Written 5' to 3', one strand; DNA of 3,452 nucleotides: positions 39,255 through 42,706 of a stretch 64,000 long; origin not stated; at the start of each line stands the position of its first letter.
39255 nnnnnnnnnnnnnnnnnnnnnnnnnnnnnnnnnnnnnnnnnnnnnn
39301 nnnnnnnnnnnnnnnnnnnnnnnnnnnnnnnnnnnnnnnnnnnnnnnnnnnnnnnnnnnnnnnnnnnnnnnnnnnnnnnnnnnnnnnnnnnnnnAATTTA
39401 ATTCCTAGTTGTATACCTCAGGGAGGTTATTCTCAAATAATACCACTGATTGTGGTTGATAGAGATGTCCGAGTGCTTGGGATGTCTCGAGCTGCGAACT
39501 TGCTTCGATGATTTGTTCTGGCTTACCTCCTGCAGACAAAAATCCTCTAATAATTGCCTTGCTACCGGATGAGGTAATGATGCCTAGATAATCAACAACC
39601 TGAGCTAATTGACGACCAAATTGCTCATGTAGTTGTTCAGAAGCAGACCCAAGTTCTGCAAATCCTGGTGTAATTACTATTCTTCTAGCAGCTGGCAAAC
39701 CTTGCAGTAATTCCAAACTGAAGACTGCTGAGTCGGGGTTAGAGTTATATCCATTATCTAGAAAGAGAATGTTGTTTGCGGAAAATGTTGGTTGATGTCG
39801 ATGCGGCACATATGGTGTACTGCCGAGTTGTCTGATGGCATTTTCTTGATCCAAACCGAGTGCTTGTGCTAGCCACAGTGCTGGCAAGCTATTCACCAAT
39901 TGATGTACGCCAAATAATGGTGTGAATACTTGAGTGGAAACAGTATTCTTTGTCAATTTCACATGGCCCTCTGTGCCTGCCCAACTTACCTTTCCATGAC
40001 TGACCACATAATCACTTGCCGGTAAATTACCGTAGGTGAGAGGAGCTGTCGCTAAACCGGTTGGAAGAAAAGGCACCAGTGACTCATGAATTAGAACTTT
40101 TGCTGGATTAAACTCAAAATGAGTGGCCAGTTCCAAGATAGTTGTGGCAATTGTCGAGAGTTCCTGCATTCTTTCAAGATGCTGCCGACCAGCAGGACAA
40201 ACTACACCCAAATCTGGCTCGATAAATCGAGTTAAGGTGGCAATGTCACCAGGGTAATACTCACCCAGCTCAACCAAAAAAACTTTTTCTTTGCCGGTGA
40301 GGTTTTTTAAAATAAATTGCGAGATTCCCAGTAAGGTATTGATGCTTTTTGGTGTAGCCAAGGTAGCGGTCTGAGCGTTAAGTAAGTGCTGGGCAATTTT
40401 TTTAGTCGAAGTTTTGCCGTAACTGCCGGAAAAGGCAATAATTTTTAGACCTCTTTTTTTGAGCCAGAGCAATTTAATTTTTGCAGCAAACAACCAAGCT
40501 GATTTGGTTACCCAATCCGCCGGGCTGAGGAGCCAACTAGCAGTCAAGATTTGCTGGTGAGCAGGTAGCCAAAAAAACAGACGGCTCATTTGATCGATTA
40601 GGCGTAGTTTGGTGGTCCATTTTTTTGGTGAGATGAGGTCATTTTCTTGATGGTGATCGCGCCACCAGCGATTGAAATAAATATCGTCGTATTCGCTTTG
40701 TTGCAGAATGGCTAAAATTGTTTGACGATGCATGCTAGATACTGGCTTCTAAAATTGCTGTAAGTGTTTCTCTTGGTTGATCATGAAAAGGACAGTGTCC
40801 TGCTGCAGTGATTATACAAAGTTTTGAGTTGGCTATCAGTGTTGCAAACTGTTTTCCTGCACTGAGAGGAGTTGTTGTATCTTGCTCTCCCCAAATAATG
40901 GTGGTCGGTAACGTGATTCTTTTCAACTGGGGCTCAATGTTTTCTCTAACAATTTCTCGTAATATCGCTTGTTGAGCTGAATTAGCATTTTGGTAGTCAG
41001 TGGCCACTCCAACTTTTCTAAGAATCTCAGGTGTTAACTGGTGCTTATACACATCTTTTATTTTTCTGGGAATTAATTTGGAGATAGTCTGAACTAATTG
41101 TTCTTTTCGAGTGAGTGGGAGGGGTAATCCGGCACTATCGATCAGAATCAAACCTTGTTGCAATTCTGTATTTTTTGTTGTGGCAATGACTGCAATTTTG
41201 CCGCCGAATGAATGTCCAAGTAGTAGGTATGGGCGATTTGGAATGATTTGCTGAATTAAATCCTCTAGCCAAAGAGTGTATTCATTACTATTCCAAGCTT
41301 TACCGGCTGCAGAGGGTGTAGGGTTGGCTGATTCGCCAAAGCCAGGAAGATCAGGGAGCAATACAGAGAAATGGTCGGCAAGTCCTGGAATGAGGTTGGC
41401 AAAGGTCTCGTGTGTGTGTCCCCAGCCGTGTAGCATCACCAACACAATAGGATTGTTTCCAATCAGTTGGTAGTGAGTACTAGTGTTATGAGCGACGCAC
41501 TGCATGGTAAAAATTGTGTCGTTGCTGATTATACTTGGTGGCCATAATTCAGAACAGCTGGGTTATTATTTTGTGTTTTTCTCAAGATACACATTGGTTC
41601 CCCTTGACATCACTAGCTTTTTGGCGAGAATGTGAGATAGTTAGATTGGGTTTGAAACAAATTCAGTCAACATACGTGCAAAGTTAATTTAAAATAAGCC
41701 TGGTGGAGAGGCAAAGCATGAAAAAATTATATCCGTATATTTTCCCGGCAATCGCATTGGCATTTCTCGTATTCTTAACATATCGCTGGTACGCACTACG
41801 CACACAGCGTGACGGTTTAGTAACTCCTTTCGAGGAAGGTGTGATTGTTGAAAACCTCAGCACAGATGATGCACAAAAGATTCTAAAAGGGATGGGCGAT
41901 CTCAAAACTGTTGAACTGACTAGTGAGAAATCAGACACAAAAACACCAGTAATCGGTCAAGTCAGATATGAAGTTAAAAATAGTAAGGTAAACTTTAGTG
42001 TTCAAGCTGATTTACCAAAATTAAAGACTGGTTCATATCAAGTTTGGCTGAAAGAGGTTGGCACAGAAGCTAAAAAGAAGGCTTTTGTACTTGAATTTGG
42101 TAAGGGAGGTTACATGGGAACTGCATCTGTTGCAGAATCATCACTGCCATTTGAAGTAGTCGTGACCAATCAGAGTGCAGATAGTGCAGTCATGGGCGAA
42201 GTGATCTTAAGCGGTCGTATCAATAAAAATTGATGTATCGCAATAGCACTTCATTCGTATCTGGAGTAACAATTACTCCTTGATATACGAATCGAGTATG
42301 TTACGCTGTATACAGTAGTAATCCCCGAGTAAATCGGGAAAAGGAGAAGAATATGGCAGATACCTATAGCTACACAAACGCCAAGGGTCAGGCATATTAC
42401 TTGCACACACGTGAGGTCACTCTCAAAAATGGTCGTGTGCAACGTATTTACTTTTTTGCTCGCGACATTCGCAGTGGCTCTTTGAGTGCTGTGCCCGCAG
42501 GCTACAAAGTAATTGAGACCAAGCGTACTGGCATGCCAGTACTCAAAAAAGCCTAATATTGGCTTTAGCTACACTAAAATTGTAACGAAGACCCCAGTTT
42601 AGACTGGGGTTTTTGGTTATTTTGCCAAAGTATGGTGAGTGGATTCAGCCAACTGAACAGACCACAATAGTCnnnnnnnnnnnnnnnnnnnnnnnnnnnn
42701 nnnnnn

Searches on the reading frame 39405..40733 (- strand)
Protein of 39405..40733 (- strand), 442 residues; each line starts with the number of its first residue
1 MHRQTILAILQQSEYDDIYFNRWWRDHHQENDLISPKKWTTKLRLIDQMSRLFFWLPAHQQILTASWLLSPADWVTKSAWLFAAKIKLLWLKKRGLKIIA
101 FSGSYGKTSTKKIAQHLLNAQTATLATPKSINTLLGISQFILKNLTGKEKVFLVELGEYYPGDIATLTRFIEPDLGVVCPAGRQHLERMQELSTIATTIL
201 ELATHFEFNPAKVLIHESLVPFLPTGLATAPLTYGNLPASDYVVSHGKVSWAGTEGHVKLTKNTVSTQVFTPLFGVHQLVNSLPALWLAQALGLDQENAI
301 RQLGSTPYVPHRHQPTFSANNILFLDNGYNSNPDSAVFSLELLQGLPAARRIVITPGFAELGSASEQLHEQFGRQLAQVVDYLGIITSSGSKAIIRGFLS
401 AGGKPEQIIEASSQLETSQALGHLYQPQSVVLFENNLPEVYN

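Call 6: search_protein_families(library=pfam, proteins=[window:39405-40733:-], max_evalue=0.01)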
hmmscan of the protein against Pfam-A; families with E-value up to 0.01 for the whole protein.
window:39405-40733:- (442 aa): 2 families
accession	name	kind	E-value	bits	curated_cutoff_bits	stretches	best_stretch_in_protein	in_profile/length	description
PF08245.18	Mur_ligase_M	-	3.9e-18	66.6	24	1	102-288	2-199/200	Mur ligase middle domain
PF02875.26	Mur_ligase_C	-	3.2e-06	28.4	28.4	1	319-433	9-123/127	Mur ligase, glutamate ligase domain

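Call 22: find_related_loci(query=window:39405-40733:-, collection=genome_contigs, flank=10000)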
Query window:39405-40733:- (442 aa) in genome_contigs; peptide patterns used: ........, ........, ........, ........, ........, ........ (x = any residue, [..] = any of these).
97 stretches matched a pattern; 1 encode a relative of the query (tblastn E <= 1e-3); 1 distinct loci.
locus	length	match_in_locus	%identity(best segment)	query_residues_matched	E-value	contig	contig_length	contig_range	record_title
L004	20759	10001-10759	26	124-369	6e-9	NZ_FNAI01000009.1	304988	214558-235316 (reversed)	Mucilaginibacter pineti strain 47C3B, whole genome shotgun sequence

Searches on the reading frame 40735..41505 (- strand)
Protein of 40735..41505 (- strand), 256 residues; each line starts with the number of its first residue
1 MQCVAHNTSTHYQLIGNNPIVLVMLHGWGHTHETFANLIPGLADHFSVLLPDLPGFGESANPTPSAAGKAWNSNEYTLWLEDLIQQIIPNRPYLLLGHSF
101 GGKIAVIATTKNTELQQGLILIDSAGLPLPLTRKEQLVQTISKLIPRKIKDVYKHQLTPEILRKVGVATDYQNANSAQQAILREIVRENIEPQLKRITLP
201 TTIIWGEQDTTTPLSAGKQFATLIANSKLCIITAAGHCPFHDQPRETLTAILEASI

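Call 6: search_protein_families(library=pfam, proteins=[window:40735-41505:-], max_evalue=0.01)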
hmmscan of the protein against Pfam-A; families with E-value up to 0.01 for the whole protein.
window:40735-41505:- (256 aa): 9 families
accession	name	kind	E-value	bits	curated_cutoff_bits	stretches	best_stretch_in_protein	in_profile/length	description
PF00561.26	Abhydrolase_1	-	1.7e-27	97.1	25.8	2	21-128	2-103/245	alpha/beta hydrolase fold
PF12697.13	Abhydrolase_6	-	8.2e-22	79.4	26.3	1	22-247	1-214/217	Alpha/beta hydrolase family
PF12146.15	Hydrolase_4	-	9.4e-18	64.8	27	1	21-243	6-238/239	Serine aminopeptidase, S33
PF00975.26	Thioesterase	-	1.3e-05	26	26.4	1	22-111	3-86/226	Thioesterase domain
PF06342.18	DUF1057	-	0.00018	21.1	21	1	63-197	76-205/297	Alpha/beta hydrolase of unknown function (DUF1057)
PF03959.19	FSH1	-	0.0014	18.8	21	0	189-237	153-199/211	Serine hydrolase (FSH1)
PF02230.22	Abhydrolase_2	-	0.0045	17.3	23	0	73-138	87-151/217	Phospholipase/Carboxylesterase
PF20408.4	Abhydrolase_11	-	0.0052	17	27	0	81-121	65-104/193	Alpha/beta hydrolase domain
PF06821.19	Ser_hydrolase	-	0.0092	16.3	22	0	69-127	32-93/172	Serine hydrolase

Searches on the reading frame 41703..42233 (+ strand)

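Call 6: search_protein_families(library=pfam, proteins=[window:41703-42233:+], max_evalue=0.01)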
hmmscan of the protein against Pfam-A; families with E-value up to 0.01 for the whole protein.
window:41703-42233:+ (176 aa): 0 families

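Call 35: search_protein_families(library=pfam, proteins=[L008:10356-10601:+, L008:10792-11214:+, L016:1427-1750:+, L008:9377-9880:+], max_evalue=0.1)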
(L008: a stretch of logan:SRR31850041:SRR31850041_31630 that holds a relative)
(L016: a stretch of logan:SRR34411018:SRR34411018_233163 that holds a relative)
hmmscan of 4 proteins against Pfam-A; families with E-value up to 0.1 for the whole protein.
L008:10356-10601:+ (81 aa): 0 families

L008:10792-11214:+ (140 aa): 1 family
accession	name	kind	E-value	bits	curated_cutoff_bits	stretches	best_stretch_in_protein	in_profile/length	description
PF14329.11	DUF4386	-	0.014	15.7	27.6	1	20-131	99-202/210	Domain of unknown function (DUF4386)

L016:1427-1750:+ (108 aa): 1 family
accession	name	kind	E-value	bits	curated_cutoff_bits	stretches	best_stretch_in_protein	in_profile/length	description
PF06168.16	DUF981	-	0.021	15.2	29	1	6-99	80-171/186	Protein of unknown function (DUF981)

L008:9377-9880:+ (167 aa): 1 family
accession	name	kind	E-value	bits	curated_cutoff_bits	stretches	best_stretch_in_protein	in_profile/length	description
PF08638.16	Med14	-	0.072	12.9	25.6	0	38-94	126-182/191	Mediator complex subunit MED14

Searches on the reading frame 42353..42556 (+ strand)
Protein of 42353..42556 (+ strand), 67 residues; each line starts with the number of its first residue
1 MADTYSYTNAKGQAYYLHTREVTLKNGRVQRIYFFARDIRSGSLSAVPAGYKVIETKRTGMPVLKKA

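Call 6: search_protein_families(library=pfam, proteins=[window:42353-42556:+], max_evalue=0.01)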
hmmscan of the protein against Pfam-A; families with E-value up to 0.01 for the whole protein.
window:42353-42556:+ (67 aa): 0 families

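Call 28: find_encoding_contigs(protein=window:42353-42556:+, flank=10000, max_places=10)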
Protein window:42353-42556:+ (67 aa): 5 contigs read that carry it; 3 places shown.
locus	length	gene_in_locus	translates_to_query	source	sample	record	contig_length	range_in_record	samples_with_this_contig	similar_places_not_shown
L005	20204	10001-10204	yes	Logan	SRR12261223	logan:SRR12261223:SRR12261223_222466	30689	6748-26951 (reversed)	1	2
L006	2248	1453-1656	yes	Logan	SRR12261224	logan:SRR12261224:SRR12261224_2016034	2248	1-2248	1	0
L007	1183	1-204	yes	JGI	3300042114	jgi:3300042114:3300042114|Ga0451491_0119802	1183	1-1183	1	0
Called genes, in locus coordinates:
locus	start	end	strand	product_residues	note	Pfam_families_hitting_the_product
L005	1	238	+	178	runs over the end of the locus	PF00293:NUDIX (weak)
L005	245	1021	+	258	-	PF00005:ABC_tran, PF02463:SMC_N (faint), PF13304:AAA_21 (faint)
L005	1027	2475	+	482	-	PF19295:SufBD_N, PF01458:SUFBD_core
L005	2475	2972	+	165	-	PF01458:SUFBD_core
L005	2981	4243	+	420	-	PF00266:Aminotran_5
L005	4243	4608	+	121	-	PF01592:NifU_N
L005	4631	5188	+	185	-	PF01931:NTPase_I-T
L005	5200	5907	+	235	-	PF00970:FAD_binding_6, PF00175:NAD_binding_1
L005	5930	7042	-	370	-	PF01820:Dala_Dala_lig_N, PF07478:Dala_Dala_lig_C, PF02222:ATP-grasp (weak), PF02786:CPSase_L_D2 (faint)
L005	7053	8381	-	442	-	PF08245:Mur_ligase_M, PF02875:Mur_ligase_C (weak)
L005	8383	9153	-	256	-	PF00561:Abhydrolase_1, PF00975:Thioesterase (faint), PF12146:Hydrolase_4, PF12697:Abhydrolase_6, PF00561:Abhydrolase_1 (weak)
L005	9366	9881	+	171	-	-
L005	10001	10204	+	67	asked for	-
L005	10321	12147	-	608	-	-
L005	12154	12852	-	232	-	PF00535:Glycos_transf_2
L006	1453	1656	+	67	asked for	-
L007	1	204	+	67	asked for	?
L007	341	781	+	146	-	PF01797:Y1_Tnp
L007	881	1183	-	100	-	?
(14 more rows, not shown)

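Call 35: search_protein_families(library=pfam, proteins=[L008:10356-10601:+, L008:10792-11214:+, L007:341-781:+, L016:1427-1750:+, L008:9377-9880:+], max_evalue=0.1)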
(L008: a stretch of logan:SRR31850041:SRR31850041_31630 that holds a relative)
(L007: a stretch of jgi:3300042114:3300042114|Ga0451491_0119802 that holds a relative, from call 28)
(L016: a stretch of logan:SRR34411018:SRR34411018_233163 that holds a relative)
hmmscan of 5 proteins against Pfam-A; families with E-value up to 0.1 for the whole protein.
L008:10356-10601:+ (81 aa): 0 families

L008:10792-11214:+ (140 aa): 1 family
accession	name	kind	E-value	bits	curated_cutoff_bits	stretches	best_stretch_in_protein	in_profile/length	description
PF14329.11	DUF4386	-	0.014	15.7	27.6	1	20-131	99-202/210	Domain of unknown function (DUF4386)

L007:341-781:+ (146 aa): 1 family
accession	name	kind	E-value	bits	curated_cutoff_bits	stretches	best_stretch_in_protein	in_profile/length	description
PF01797.21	Y1_Tnp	-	5e-40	136.8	23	1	12-131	2-121/121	Transposase IS200 like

L016:1427-1750:+ (108 aa): 1 family
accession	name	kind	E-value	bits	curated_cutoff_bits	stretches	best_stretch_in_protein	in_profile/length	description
PF06168.16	DUF981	-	0.021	15.2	29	1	6-99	80-171/186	Protein of unknown function (DUF981)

L008:9377-9880:+ (167 aa): 1 family
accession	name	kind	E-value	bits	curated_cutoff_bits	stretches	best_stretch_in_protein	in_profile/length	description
PF08638.16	Med14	-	0.072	12.9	25.6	0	38-94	126-182/191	Mediator complex subunit MED14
